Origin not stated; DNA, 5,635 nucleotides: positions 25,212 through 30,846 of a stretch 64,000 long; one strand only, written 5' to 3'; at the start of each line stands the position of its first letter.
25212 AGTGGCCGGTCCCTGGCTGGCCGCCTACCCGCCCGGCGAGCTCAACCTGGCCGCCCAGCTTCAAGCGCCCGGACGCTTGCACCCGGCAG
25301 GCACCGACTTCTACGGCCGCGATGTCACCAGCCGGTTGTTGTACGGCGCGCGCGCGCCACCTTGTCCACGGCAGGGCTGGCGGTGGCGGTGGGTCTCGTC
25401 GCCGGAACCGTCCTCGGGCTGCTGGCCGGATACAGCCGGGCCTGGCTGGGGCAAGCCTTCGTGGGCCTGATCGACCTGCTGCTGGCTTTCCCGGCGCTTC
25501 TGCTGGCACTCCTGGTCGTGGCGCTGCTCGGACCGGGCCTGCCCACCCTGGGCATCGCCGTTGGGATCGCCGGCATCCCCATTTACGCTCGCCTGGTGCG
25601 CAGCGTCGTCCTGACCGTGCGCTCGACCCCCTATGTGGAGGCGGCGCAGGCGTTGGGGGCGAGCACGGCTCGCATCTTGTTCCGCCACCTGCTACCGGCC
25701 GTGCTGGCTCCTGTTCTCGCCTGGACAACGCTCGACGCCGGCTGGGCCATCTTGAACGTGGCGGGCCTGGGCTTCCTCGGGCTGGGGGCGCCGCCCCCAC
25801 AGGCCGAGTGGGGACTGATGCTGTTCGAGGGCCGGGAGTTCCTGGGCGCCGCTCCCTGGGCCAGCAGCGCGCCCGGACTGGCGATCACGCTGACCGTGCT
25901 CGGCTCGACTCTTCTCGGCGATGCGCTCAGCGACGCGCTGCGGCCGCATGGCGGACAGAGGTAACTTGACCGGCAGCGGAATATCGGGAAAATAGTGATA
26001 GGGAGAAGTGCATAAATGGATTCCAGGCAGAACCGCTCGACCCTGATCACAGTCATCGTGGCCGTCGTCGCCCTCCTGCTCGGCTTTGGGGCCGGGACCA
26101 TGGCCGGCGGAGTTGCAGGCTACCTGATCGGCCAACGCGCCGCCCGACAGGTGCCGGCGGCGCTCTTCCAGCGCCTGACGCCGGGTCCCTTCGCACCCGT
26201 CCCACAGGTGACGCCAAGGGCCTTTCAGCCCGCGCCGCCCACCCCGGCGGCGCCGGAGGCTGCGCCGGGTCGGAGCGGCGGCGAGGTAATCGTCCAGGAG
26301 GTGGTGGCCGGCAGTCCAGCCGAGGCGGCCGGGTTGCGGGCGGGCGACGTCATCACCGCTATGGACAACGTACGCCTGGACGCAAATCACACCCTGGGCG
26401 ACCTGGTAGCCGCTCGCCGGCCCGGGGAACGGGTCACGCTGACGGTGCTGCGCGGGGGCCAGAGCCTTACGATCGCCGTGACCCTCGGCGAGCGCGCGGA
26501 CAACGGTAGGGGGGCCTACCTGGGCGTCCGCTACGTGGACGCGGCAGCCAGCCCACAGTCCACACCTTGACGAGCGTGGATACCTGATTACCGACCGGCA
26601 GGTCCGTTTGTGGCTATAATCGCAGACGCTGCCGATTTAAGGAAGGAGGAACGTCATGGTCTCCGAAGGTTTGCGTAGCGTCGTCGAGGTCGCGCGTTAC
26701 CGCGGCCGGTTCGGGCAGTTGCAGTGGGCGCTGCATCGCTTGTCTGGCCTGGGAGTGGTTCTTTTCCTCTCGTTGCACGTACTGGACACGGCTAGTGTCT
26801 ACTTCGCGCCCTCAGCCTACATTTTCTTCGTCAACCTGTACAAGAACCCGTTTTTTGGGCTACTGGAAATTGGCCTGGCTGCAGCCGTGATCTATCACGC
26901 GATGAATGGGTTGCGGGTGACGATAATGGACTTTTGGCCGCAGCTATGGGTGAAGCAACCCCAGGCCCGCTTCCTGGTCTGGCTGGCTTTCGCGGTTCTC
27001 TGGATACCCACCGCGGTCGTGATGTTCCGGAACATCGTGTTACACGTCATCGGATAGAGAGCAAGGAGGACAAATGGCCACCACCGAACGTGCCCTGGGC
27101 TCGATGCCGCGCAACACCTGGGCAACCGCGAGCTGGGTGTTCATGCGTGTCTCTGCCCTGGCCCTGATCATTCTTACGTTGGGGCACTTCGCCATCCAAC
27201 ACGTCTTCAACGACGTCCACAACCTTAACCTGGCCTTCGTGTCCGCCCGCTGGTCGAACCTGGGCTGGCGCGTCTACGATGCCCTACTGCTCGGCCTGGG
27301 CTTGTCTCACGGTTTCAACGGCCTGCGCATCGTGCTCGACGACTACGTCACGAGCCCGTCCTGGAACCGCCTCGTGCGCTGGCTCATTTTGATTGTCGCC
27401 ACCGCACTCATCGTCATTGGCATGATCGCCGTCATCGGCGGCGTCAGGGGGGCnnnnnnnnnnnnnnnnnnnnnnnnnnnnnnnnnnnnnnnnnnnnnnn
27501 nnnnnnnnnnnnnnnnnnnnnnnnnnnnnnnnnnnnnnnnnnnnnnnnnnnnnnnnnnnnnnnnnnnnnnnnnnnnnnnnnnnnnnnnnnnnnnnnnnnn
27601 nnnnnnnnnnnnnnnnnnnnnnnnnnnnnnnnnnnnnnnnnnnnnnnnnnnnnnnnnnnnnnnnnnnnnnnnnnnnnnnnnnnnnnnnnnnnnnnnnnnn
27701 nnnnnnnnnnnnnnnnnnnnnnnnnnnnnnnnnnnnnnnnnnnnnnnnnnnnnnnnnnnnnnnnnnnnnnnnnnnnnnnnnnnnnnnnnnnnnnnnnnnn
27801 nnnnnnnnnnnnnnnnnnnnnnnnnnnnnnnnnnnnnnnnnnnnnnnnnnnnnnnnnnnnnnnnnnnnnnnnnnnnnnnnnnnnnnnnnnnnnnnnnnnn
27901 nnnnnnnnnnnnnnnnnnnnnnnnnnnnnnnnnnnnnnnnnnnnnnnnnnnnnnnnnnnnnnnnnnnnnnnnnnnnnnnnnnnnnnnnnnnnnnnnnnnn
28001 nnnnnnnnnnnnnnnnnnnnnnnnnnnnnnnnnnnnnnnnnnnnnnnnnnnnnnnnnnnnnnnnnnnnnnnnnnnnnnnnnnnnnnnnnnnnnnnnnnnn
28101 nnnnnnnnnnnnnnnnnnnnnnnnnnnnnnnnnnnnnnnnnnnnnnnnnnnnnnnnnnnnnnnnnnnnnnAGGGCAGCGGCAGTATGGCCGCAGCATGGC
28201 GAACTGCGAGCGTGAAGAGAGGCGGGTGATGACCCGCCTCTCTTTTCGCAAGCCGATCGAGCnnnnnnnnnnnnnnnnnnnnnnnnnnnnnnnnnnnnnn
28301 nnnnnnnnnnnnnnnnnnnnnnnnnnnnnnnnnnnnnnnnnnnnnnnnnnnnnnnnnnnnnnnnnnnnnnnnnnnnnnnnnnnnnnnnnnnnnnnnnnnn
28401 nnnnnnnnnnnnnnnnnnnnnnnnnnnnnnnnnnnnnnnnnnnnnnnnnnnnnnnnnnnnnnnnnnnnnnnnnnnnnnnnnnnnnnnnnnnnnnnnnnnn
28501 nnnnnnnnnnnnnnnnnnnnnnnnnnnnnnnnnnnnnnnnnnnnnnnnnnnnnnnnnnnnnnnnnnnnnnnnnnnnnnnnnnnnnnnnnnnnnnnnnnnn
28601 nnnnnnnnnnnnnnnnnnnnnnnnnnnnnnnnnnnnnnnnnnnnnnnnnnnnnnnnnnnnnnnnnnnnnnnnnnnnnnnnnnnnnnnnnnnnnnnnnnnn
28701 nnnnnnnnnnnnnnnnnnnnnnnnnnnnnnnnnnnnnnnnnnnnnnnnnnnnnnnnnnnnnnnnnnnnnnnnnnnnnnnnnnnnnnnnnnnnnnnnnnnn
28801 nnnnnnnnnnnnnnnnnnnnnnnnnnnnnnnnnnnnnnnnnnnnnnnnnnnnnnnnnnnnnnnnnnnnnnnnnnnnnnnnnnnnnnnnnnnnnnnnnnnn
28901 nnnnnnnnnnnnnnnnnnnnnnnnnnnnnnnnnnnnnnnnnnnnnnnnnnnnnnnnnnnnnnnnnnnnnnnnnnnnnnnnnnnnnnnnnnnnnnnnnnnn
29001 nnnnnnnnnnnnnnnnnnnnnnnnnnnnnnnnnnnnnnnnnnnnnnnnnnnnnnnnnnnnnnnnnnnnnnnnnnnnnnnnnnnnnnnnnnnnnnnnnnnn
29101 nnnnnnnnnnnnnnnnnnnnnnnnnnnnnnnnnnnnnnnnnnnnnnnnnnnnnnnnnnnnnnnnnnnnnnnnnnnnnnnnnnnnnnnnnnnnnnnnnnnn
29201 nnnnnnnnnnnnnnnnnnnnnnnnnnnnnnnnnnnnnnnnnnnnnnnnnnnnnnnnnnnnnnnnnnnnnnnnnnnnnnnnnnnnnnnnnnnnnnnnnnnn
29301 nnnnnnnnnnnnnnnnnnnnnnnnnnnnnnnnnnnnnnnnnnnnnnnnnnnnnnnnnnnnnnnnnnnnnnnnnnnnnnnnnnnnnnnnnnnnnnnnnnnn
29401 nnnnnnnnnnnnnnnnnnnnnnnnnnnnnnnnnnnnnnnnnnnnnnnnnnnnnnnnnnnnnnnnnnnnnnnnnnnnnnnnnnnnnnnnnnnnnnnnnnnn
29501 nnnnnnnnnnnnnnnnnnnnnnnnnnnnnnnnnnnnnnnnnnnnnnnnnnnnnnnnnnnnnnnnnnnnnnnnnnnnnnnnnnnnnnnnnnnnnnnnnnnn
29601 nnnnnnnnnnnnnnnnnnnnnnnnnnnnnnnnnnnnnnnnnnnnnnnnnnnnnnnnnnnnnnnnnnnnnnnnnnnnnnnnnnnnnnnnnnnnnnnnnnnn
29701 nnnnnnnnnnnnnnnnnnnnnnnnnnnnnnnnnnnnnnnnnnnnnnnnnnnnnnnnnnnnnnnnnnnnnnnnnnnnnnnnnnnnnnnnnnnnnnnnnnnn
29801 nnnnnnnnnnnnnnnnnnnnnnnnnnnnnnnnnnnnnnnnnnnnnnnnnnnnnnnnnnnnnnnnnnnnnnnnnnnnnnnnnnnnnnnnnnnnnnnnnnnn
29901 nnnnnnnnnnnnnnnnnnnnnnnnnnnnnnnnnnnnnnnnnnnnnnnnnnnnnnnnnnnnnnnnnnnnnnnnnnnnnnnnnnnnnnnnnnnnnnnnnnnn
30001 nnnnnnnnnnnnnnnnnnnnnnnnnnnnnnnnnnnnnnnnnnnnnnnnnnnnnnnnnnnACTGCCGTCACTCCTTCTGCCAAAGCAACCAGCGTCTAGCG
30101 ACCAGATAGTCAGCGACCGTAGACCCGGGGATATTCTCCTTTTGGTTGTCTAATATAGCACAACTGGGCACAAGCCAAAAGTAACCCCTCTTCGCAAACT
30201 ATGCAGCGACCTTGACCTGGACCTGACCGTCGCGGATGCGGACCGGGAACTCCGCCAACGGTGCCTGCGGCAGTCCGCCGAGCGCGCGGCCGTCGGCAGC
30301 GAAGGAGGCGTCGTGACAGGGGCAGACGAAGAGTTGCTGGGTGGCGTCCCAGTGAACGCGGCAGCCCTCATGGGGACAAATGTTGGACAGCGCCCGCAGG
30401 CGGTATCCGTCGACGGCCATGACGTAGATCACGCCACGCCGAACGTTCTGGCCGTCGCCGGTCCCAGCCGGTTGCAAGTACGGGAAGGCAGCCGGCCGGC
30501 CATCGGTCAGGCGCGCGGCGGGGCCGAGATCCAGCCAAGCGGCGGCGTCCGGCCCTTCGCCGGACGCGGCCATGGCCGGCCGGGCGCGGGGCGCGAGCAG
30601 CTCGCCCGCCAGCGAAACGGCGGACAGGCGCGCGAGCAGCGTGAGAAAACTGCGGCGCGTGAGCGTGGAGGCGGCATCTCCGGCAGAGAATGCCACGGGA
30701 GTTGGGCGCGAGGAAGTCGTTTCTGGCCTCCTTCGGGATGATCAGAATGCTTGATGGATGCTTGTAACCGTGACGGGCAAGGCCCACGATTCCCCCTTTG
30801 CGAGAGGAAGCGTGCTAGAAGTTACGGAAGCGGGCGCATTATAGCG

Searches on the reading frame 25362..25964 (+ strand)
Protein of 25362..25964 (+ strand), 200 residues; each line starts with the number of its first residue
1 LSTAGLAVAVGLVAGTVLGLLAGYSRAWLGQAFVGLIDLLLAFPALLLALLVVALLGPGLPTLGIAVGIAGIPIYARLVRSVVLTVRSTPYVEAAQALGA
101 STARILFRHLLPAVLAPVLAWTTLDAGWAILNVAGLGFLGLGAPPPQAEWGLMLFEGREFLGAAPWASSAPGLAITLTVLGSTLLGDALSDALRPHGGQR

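Call 62: search_protein_families(library=pfam, proteins=[window:25362-25964:+], max_evalue=0.00001)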
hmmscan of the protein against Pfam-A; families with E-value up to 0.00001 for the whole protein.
window:25362-25964:+ (200 aa): 1 family
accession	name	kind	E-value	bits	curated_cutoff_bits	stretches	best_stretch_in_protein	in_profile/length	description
PF00528.27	BPD_transp_1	-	3e-29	102.5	26.4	1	15-195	1-180/184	Binding-protein-dependent transport system inner membrane component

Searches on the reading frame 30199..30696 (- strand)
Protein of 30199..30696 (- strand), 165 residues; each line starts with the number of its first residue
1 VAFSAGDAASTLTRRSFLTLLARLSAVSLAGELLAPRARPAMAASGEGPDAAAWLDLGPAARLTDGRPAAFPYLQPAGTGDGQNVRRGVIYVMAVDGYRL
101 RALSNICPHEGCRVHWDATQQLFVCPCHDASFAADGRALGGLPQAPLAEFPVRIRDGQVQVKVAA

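Call 39: search_protein_families(library=pfam, proteins=[window:30199-30696:-], max_evalue=0.001)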
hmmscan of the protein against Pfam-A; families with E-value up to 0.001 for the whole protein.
window:30199-30696:- (165 aa): 1 family
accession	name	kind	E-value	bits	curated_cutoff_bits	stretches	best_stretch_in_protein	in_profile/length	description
PF00355.32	Rieske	-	4.2e-10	39.8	20.3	1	90-151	26-88/88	Rieske [2Fe-2S] domain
